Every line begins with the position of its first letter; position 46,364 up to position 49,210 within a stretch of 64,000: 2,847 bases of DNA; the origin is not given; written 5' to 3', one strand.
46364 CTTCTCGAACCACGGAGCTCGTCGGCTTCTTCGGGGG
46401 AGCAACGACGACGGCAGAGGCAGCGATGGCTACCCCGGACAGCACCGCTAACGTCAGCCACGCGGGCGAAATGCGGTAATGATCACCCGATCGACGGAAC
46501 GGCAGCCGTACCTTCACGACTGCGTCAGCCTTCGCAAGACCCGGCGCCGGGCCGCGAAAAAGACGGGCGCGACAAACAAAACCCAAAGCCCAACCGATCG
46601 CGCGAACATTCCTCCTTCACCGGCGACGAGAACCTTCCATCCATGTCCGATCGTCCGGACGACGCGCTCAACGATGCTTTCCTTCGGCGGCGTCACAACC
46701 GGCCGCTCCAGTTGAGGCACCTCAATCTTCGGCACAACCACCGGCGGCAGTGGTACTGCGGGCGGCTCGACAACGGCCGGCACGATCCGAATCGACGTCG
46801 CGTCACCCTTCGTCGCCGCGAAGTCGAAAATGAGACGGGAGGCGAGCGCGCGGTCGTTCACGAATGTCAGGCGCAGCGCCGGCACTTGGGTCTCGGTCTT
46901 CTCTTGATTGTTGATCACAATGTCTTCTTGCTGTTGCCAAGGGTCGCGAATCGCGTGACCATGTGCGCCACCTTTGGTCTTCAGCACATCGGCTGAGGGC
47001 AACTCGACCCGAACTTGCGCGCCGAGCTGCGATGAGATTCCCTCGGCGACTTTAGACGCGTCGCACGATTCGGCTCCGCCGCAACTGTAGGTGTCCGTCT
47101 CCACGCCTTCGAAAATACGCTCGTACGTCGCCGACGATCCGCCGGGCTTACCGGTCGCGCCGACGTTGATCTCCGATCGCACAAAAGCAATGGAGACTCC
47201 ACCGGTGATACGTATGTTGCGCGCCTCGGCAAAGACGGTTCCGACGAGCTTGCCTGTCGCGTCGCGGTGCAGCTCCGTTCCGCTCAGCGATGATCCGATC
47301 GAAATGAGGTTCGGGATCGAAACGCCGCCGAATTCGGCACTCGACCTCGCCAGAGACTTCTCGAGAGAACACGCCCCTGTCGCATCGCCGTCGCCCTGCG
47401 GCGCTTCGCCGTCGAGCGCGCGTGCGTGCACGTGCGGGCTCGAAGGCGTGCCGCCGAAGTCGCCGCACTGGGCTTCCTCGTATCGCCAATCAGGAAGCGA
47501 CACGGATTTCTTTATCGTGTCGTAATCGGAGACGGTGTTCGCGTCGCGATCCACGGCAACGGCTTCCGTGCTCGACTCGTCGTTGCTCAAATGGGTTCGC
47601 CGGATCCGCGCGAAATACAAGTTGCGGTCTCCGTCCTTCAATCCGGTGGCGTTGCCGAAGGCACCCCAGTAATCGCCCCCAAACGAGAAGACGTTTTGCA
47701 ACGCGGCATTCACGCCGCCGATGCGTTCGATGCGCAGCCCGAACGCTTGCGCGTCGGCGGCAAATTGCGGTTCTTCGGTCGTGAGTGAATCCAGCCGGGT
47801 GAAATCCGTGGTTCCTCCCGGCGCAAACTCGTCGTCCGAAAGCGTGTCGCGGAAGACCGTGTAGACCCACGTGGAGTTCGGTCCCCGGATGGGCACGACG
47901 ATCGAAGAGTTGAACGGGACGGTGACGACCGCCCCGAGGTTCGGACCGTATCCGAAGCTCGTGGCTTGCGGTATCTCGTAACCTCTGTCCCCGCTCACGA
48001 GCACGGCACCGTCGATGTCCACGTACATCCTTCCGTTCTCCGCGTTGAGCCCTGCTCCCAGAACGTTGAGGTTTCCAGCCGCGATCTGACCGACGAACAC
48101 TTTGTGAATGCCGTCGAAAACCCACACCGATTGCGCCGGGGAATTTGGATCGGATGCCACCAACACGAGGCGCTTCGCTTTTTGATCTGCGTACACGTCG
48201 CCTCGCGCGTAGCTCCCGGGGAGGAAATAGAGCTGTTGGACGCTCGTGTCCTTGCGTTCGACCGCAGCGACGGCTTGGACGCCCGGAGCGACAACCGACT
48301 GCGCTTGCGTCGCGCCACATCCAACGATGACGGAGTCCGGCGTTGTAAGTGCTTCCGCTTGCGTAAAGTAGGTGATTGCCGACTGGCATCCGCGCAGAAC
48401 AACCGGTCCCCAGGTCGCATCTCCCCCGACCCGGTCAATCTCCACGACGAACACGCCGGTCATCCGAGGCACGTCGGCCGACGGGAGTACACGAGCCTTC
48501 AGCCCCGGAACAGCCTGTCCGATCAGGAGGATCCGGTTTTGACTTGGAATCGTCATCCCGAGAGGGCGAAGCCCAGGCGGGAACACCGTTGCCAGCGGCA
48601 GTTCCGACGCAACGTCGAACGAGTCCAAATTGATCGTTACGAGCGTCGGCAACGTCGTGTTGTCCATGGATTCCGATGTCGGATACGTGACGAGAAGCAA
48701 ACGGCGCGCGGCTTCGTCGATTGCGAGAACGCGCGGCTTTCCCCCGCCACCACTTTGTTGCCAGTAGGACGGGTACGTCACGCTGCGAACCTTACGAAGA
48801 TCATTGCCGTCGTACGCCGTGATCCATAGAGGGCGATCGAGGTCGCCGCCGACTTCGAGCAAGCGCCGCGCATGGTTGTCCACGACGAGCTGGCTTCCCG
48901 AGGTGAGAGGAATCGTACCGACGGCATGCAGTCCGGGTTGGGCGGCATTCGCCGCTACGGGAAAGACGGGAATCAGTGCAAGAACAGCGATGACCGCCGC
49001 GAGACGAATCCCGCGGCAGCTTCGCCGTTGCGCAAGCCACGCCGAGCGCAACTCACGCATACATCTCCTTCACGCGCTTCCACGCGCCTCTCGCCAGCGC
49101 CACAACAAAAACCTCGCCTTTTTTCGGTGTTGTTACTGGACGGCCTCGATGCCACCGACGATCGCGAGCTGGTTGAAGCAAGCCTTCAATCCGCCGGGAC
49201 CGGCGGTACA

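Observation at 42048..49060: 848-aa surface beta-propeller-like protein translationally coupled (GTGA) to the SBP of a LivH-LivM-LivG triple-fusion ABC importer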

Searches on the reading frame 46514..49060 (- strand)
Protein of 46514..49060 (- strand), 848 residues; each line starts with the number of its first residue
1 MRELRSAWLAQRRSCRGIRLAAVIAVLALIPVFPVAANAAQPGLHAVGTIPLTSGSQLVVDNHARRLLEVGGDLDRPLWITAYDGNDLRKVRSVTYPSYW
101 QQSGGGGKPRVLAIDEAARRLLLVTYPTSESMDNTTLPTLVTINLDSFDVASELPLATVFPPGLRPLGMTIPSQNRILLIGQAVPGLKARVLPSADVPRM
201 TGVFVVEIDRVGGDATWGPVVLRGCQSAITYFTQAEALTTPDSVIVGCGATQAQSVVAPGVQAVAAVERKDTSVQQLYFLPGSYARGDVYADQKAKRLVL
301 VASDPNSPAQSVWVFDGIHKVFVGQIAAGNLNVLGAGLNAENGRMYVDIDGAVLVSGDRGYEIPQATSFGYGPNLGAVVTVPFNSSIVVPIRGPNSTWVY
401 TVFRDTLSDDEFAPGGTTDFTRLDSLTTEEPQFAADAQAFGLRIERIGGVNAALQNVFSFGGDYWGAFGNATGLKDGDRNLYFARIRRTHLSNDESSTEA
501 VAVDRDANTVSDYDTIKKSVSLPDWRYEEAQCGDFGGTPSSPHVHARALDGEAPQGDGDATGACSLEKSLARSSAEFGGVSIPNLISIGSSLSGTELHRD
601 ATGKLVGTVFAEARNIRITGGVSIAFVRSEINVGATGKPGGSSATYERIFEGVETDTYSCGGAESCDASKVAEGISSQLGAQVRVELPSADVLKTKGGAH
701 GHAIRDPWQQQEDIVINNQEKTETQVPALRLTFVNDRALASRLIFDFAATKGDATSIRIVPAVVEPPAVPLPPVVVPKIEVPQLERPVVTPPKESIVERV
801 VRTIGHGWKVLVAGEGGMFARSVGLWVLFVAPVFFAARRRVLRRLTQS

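Call 8: search_protein_families(library=pfam, proteins=[window:46514-49060:-], max_evalue=0.01)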
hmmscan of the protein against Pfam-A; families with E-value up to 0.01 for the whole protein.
window:46514-49060:- (848 aa): 0 families

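Call 9: search_protein_families(library=ncbifam, proteins=[window:46514-49060:-], max_evalue=0.01)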
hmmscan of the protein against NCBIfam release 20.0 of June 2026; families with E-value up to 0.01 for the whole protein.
window:46514-49060:- (848 aa): 0 families

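Call 12: find_homologous_proteins(query=window:46517-49060:-)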
Query window:46517-49060:- (848 aa): 6 proteins with E <= 0.001 among 8000 candidates.
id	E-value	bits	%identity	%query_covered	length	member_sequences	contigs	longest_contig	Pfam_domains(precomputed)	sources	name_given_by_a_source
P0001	0.0e+0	1900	100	100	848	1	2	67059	-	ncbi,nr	ncbi:MAG: hypothetical protein ABR548_03455 [Actinomycetota bacterium]|nr:hypothetical protein [Acti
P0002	2.8e-264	898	52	96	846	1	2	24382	-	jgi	jgi:hypothetical protein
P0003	1.3e-252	859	51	98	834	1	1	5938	-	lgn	-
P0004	1.7e-249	849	50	95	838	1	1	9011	-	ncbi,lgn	-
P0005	5.3e-228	778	48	97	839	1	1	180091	-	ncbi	ncbi:MAG: hypothetical protein ACYDCC_05630 [Actinomycetota bacterium]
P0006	2.2e-194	666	45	96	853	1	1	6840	-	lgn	-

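Call 13: find_encoding_contigs(protein=P0005, flank=10000, max_places=3)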
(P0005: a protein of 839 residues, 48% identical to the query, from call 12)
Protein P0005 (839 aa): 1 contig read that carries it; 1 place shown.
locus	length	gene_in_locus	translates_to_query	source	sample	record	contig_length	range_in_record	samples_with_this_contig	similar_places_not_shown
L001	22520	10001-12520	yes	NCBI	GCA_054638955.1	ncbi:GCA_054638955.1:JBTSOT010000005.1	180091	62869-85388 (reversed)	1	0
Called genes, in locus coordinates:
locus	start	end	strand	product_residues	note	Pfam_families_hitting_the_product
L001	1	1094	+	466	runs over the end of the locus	PF13458:Peripla_BP_6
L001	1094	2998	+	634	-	PF02653:BPD_transp_2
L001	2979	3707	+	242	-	PF00005:ABC_tran, PF12399:BCA_ABC_TP_C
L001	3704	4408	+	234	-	PF00005:ABC_tran, PF13304:AAA_21 (faint)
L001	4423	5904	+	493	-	-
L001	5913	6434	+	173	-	-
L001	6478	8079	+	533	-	PF00501:AMP-binding, PF13193:AMP-binding_C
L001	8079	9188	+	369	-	PF00478:IMPDH (faint), PF03060:NMO, PF01070:FMN_dh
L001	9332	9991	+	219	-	-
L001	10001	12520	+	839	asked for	-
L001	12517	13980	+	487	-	PF13458:Peripla_BP_6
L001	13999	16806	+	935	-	PF02653:BPD_transp_2, PF00005:ABC_tran, PF13304:AAA_21 (faint), PF12399:BCA_ABC_TP_C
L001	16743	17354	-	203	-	PF03061:4HBT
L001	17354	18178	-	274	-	PF00378:ECH_1, PF16113:ECH_2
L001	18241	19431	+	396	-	PF00067:p450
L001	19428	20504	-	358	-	PF08240:ADH_N, PF16912:Glu_dehyd_C (faint), PF00107:ADH_zinc_N, PF13602:ADH_zinc_N_2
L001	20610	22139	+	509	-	PF00501:AMP-binding, PF13193:AMP-binding_C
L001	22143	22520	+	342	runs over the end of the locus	PF01636:APH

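Call 14: find_encoding_contigs(protein=P0002, flank=10000, max_places=3)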
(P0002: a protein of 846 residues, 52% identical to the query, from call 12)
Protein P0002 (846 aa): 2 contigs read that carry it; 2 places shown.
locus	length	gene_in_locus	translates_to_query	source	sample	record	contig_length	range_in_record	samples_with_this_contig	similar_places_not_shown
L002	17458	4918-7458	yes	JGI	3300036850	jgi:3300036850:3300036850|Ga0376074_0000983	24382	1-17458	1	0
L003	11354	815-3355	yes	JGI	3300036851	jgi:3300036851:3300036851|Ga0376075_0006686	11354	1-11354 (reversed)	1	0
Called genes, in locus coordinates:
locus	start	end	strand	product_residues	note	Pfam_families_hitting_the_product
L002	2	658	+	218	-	?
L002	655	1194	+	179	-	-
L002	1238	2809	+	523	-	PF00501:AMP-binding, PF13193:AMP-binding_C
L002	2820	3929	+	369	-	PF03060:NMO, PF00478:IMPDH (faint), PF01070:FMN_dh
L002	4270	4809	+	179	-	-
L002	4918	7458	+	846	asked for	-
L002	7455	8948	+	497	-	PF13433:Peripla_BP_5 (faint), PF13458:Peripla_BP_6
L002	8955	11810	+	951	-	PF02653:BPD_transp_2, PF00005:ABC_tran, PF12399:BCA_ABC_TP_C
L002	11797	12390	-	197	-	-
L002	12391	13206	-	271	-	PF00378:ECH_1, PF16113:ECH_2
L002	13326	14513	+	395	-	PF00067:p450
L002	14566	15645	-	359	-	PF08240:ADH_N, PF00107:ADH_zinc_N, PF13602:ADH_zinc_N_2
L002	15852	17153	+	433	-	PF17164:DUF5122 (weak)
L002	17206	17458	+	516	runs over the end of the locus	PF00501:AMP-binding, PF13193:AMP-binding_C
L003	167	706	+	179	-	-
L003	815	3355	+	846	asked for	-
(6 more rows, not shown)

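Call 27: find_encoding_contigs(protein=P0004, flank=10000, max_places=2)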
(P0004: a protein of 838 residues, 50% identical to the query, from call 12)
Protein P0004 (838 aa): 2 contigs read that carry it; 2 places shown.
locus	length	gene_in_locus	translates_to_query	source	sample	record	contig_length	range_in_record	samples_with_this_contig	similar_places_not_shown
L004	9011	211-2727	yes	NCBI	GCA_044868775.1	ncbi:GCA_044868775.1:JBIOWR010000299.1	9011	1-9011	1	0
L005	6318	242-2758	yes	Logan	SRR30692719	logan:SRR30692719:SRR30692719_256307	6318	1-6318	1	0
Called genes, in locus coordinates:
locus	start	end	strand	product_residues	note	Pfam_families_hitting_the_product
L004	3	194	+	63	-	?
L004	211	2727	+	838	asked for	-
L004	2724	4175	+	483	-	PF13458:Peripla_BP_6, PF01094:ANF_receptor (weak)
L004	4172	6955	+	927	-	PF02653:BPD_transp_2, PF00005:ABC_tran, PF12399:BCA_ABC_TP_C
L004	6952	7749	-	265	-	PF00378:ECH_1, PF16113:ECH_2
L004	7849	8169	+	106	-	PF09413:DUF2007, PF24463:DUF7577 (weak)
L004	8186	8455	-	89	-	-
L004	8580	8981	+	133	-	-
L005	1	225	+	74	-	?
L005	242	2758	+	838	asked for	-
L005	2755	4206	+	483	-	PF13458:Peripla_BP_6, PF01094:ANF_receptor (weak)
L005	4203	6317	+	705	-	?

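Call 28: find_encoding_contigs(protein=P0006, flank=10000, max_places=2)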
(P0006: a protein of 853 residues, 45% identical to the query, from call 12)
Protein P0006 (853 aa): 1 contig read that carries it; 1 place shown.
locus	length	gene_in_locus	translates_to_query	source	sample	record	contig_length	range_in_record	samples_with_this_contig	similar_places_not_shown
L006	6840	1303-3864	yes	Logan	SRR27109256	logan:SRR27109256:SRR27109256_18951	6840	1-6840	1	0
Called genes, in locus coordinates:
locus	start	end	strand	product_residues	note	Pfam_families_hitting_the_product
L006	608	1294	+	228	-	-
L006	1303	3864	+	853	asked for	-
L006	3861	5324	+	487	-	PF13458:Peripla_BP_6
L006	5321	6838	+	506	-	?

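Call 29: find_encoding_contigs(protein=P0003, flank=10000, max_places=2)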
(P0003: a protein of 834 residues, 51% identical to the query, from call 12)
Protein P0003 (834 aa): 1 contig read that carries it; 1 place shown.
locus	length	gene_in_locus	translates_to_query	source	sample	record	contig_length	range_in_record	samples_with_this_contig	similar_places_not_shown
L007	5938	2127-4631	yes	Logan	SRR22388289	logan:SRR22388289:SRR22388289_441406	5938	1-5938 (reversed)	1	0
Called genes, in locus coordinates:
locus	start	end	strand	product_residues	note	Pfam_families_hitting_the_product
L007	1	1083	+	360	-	?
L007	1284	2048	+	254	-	-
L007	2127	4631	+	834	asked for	-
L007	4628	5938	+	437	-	?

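Call 30: predict_structure(alignment_id=A1)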
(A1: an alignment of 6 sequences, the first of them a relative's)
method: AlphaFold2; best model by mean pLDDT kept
length: 848 residues; sequences in the alignment: 6
mean_pLDDT: 52.4   pTM: 0.45
mean pLDDT of the five models: 52.4, 51.7, 49.8, 49.2, 47.3
residues with pLDDT >= 90: 47; 70-90: 203; 50-70: 162; < 50: 436
segments of 3 or more residues with pLDDT < 50: 1-42, 185-200, 252-260, 281-283, 305-309, 327-331, 357-373, 410-569, 637-642, 681-828, 830-832, 834-838, 840-848
pLDDT, mean of each block of 10 residues (from residue 1): 40 45 45 33 67 77 87 84 85 90 67 88 88 81 92 84 80 84 57 41 82 81 76 83 81 36 80 75 61 75 49 68 50 62 63 48 38 61 75 61 68 32 27 22 22 30 34 27 24 23 25 29 29 29 28 38 47 51 55 54 56 64 71 48 55 78 65 64 36 27 25 21 25 23 28 27 26 30 29 35 31 37 47 48 42
secondary structure, 60 per line:
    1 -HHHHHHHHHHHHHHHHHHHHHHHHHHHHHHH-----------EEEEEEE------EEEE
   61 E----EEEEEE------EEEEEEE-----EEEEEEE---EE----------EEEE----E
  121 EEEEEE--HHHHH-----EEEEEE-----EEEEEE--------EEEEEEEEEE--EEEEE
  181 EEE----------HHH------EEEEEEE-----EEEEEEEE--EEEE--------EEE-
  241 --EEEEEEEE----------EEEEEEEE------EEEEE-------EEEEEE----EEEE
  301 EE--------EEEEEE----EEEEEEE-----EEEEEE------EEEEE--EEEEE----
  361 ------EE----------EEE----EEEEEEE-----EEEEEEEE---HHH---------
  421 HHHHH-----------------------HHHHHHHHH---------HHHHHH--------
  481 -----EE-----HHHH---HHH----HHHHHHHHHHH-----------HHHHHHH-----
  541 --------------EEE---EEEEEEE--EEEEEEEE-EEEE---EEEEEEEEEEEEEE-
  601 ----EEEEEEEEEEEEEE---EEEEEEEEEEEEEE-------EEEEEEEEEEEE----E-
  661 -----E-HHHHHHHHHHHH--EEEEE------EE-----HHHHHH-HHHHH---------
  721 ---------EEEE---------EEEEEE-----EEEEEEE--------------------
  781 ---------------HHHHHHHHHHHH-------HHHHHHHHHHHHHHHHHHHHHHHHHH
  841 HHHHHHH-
elements in order (helices of 4 or more, strands of 3 or more residues): H2-32 E44-50 E57-61 E66-71 E78-84 E90-96 E112-115 E120-126 H129-133 E139-144 E150-155 E164-173 E176-183 E203-209 E215-222 E225-228 E237-239 E243-250 E261-268 E275-279 E287-292 E297-302 E311-316 E321-327 E333-338 E345-349 E352-356 E379-381 E386-392 E398-405 H421-425 H449-457 H467-472 H493-496 H507-517 H529-535 E555-557 E561-567 E570-577 E579-582 E586-599 E605-618 E622-635 E643-654 H668-679 E682-686 H700-705 H707-711 E730-733 E743-748 E754-760 H796-807 H815-847
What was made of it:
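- Tried and rejected: The first AlphaFold run, with 6 sequences, was poor (pLDDT 52, call 30).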

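Call 32: search_protein_representatives(alignment_id=A1)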
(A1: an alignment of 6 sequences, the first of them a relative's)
Query: 6 sequences, 841 profile positions. Proteins with E-value up to 0.001 (for the whole library): 689; up to 1e-10: 578; up to 1e-30: 262. The best 150 are listed.
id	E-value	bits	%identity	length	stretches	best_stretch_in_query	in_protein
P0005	0.0e+00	1382.4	-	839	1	10-837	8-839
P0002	0.0e+00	1381.0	-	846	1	20-840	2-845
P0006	0.0e+00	1312.0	-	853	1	3-840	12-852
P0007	8.4e-280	947.2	-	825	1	18-838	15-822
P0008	4.4e-246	835.6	-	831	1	19-836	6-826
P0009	5.8e-242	822.0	-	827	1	20-836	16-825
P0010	1.3e-225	767.9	-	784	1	50-837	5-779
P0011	4.2e-225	766.2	-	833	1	34-834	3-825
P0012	7.9e-219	745.5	-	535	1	311-839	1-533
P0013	1.0e-213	728.5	-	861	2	18-457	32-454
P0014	1.3e-202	691.9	-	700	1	21-716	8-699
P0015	5.2e-192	656.8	-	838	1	15-838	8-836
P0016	1.9e-189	648.3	-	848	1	18-838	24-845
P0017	2.5e-185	634.6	-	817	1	23-838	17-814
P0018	3.9e-174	597.6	-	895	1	57-835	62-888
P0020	7.2e-169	580.2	-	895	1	11-836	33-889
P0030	3.7e-122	425.7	-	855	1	10-838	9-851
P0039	5.0e-64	233.4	-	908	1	13-836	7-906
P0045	1.2e-58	215.6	-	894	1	15-836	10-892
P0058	2.4e-53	198.1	-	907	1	25-832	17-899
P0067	6.5e-51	190.0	-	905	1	21-836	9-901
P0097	6.0e-47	176.9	-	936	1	20-834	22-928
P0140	5.9e-42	160.4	-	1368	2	509-833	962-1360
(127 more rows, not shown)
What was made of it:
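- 46514..49060 (-): 848-aa accessory protein ('big848'), the founding observation. GAAGGAG lies 5 nt before the ATG. The family has 689 clusters at E<=1e-3 (call 32).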

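Call 33: list_cluster_members(proteins=[P0007, P0015, P0020, P0030, P0039, P0045, P0058, P0067, P0097, P0140])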
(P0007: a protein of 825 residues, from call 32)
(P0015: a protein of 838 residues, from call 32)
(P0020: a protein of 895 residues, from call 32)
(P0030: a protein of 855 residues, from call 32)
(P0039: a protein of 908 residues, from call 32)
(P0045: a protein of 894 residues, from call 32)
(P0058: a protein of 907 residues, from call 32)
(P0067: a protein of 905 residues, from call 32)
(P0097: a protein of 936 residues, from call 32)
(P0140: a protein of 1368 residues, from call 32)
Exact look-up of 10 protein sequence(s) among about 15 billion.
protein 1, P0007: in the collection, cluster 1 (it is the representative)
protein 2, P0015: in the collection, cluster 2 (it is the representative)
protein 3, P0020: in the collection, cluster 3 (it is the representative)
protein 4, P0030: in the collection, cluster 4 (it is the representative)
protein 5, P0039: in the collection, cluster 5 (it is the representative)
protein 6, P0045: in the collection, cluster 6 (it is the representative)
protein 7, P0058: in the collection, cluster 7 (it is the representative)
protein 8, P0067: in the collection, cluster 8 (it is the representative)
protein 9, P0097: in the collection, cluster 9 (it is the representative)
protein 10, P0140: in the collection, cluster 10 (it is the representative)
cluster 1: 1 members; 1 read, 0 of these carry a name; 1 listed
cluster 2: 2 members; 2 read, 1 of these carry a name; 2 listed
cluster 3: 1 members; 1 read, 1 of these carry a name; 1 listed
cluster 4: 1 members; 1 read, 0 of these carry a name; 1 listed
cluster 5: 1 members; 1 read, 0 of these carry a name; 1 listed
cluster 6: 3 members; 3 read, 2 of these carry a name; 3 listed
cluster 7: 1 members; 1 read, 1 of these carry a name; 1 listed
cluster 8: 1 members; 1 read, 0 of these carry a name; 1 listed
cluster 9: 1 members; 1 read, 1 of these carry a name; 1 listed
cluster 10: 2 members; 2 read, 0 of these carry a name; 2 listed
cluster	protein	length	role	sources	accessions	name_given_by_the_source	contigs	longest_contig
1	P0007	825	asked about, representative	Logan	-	-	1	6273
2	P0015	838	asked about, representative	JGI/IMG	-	-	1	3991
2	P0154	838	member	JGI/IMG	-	hypothetical protein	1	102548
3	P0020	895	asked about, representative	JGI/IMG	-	hypothetical protein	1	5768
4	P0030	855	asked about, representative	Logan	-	-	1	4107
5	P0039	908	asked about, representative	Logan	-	-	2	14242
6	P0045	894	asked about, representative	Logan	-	-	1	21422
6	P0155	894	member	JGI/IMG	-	hypothetical protein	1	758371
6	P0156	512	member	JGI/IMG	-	hypothetical protein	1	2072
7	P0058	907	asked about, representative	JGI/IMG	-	hypothetical protein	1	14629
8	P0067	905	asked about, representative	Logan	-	-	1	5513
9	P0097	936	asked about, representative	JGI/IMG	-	hypothetical protein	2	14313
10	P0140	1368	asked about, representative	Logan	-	-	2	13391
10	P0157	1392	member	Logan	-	-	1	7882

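Call 35: fold_search(model_id=the predicted structure, library=pdb)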
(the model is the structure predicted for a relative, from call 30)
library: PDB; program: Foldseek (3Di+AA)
matches with E <= 10: 1392; with E <= 0.001: 1055
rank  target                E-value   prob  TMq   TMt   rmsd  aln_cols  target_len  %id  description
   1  8iq4_B                5.9e-10  1.00  0.27  0.62  18.7       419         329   10  Cryo-EM structure of Carboprost-bound prostaglandin-F2-alpha receptor-miniGq-Nb35 complex (released 2024-01-31)
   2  5mzh_B                7.6e-10  1.00  0.28  0.51   7.7       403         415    8  Crystal structure of ODA16 from Chlamydomonas reinhardtii (released 2017-03-22)
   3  5mzh_A                2.6e-09  1.00  0.26  0.48   8.0       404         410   10  Crystal structure of ODA16 from Chlamydomonas reinhardtii (released 2017-03-22)
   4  3vgz_A                2.8e-09  1.00  0.29  0.68   6.0       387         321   12  Crystal structure of E. coli YncE (released 2011-11-16)
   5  8szx_B                3.4e-09  1.00  0.27  0.65   6.2       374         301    9  Crystal structure of b'-WD40 Lys17Ala mutant (released 2024-02-14)
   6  8gei_B                3.5e-09  1.00  0.27  0.60   5.5       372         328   10  CryoEM structure of beta-2-adrenergic receptor in complex with nucleotide-free Gs heterotrimer (#19 of 20) (released 2024-03-06)
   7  8f0e_B                3.7e-09  1.00  0.27  0.68   5.6       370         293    9  N-terminal WD40 domain of beta'-COPI subunit with four chains in the asymmetric unit (released 2023-08-30)
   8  7rmg_B                3.9e-09  1.00  0.27  0.62   5.3       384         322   10  Substance P bound to active human neurokinin 1 receptor in complex with miniGs/q70 (released 2021-11-03)
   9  9n77_LT               3.9e-09  1.00  0.15  0.15  34.8       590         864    8  SSU processome maturation and disassembly, State K (released 2025-11-05)
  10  3vgz_C                4.1e-09  1.00  0.28  0.65   5.7       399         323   12  Crystal structure of E. coli YncE (released 2011-11-16)
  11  5kdo_B                4.3e-09  1.00  0.26  0.59  20.4       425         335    9  Heterotrimeric complex of the 4 alanine insertion variant of the Gi alpha1 subunit and the Gbeta1-Ggamma1 (released 2016-08-03)
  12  5nnz_A                4.6e-09  1.00  0.27  0.58   7.7       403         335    8  Crystal structure of human ODA16 (released 2017-06-07)
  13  9e78_0L               4.6e-09  1.00  0.14  0.18  17.9       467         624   12  48-nm repeat of the Leishmania tarentolae doublet microtubule (released 2025-03-12)
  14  7seu_D                5.6e-09  1.00  0.27  0.65   5.9       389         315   12  Crystal structure of E coli contaminant protein YncE co-purified with a plant protein (released 2022-04-20)
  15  7w40_C                7.1e-09  1.00  0.27  0.63   5.5       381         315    9  Cryo-EM Structure of Human Gastrin Releasing Peptide Receptor in complex with the agonist Bombesin (6-14) [D-Phe6, bet (released 2023-02-22)
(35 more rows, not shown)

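Call 40: find_related_loci(query=A3, collection=genome_contigs, flank=10000)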
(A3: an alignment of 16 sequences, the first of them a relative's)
Query A3 (848 aa) in genome_contigs; peptide patterns used: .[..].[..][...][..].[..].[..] (x = any residue, [..] = any of these).
245 stretches matched a pattern; 2 encode a relative of the query (tblastn E <= 1e-3); 2 distinct loci.
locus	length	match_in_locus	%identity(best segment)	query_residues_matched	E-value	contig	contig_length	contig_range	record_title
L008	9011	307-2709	50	43-845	0e+0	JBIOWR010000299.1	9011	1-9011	MAG: Actinomycetota bacterium isolate MAG077 k127_872422, whole genome shotgun sequence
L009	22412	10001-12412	37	12-835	5e-155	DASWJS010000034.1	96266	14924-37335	MAG TPA_asm: Actinomycetota bacterium isolate SMAG_U2902 k141_3266317, whole genome shotgun sequence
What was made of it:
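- Tried and rejected: The genome_contigs scan returned two loci because it used a single narrow peptide pattern (call 40).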
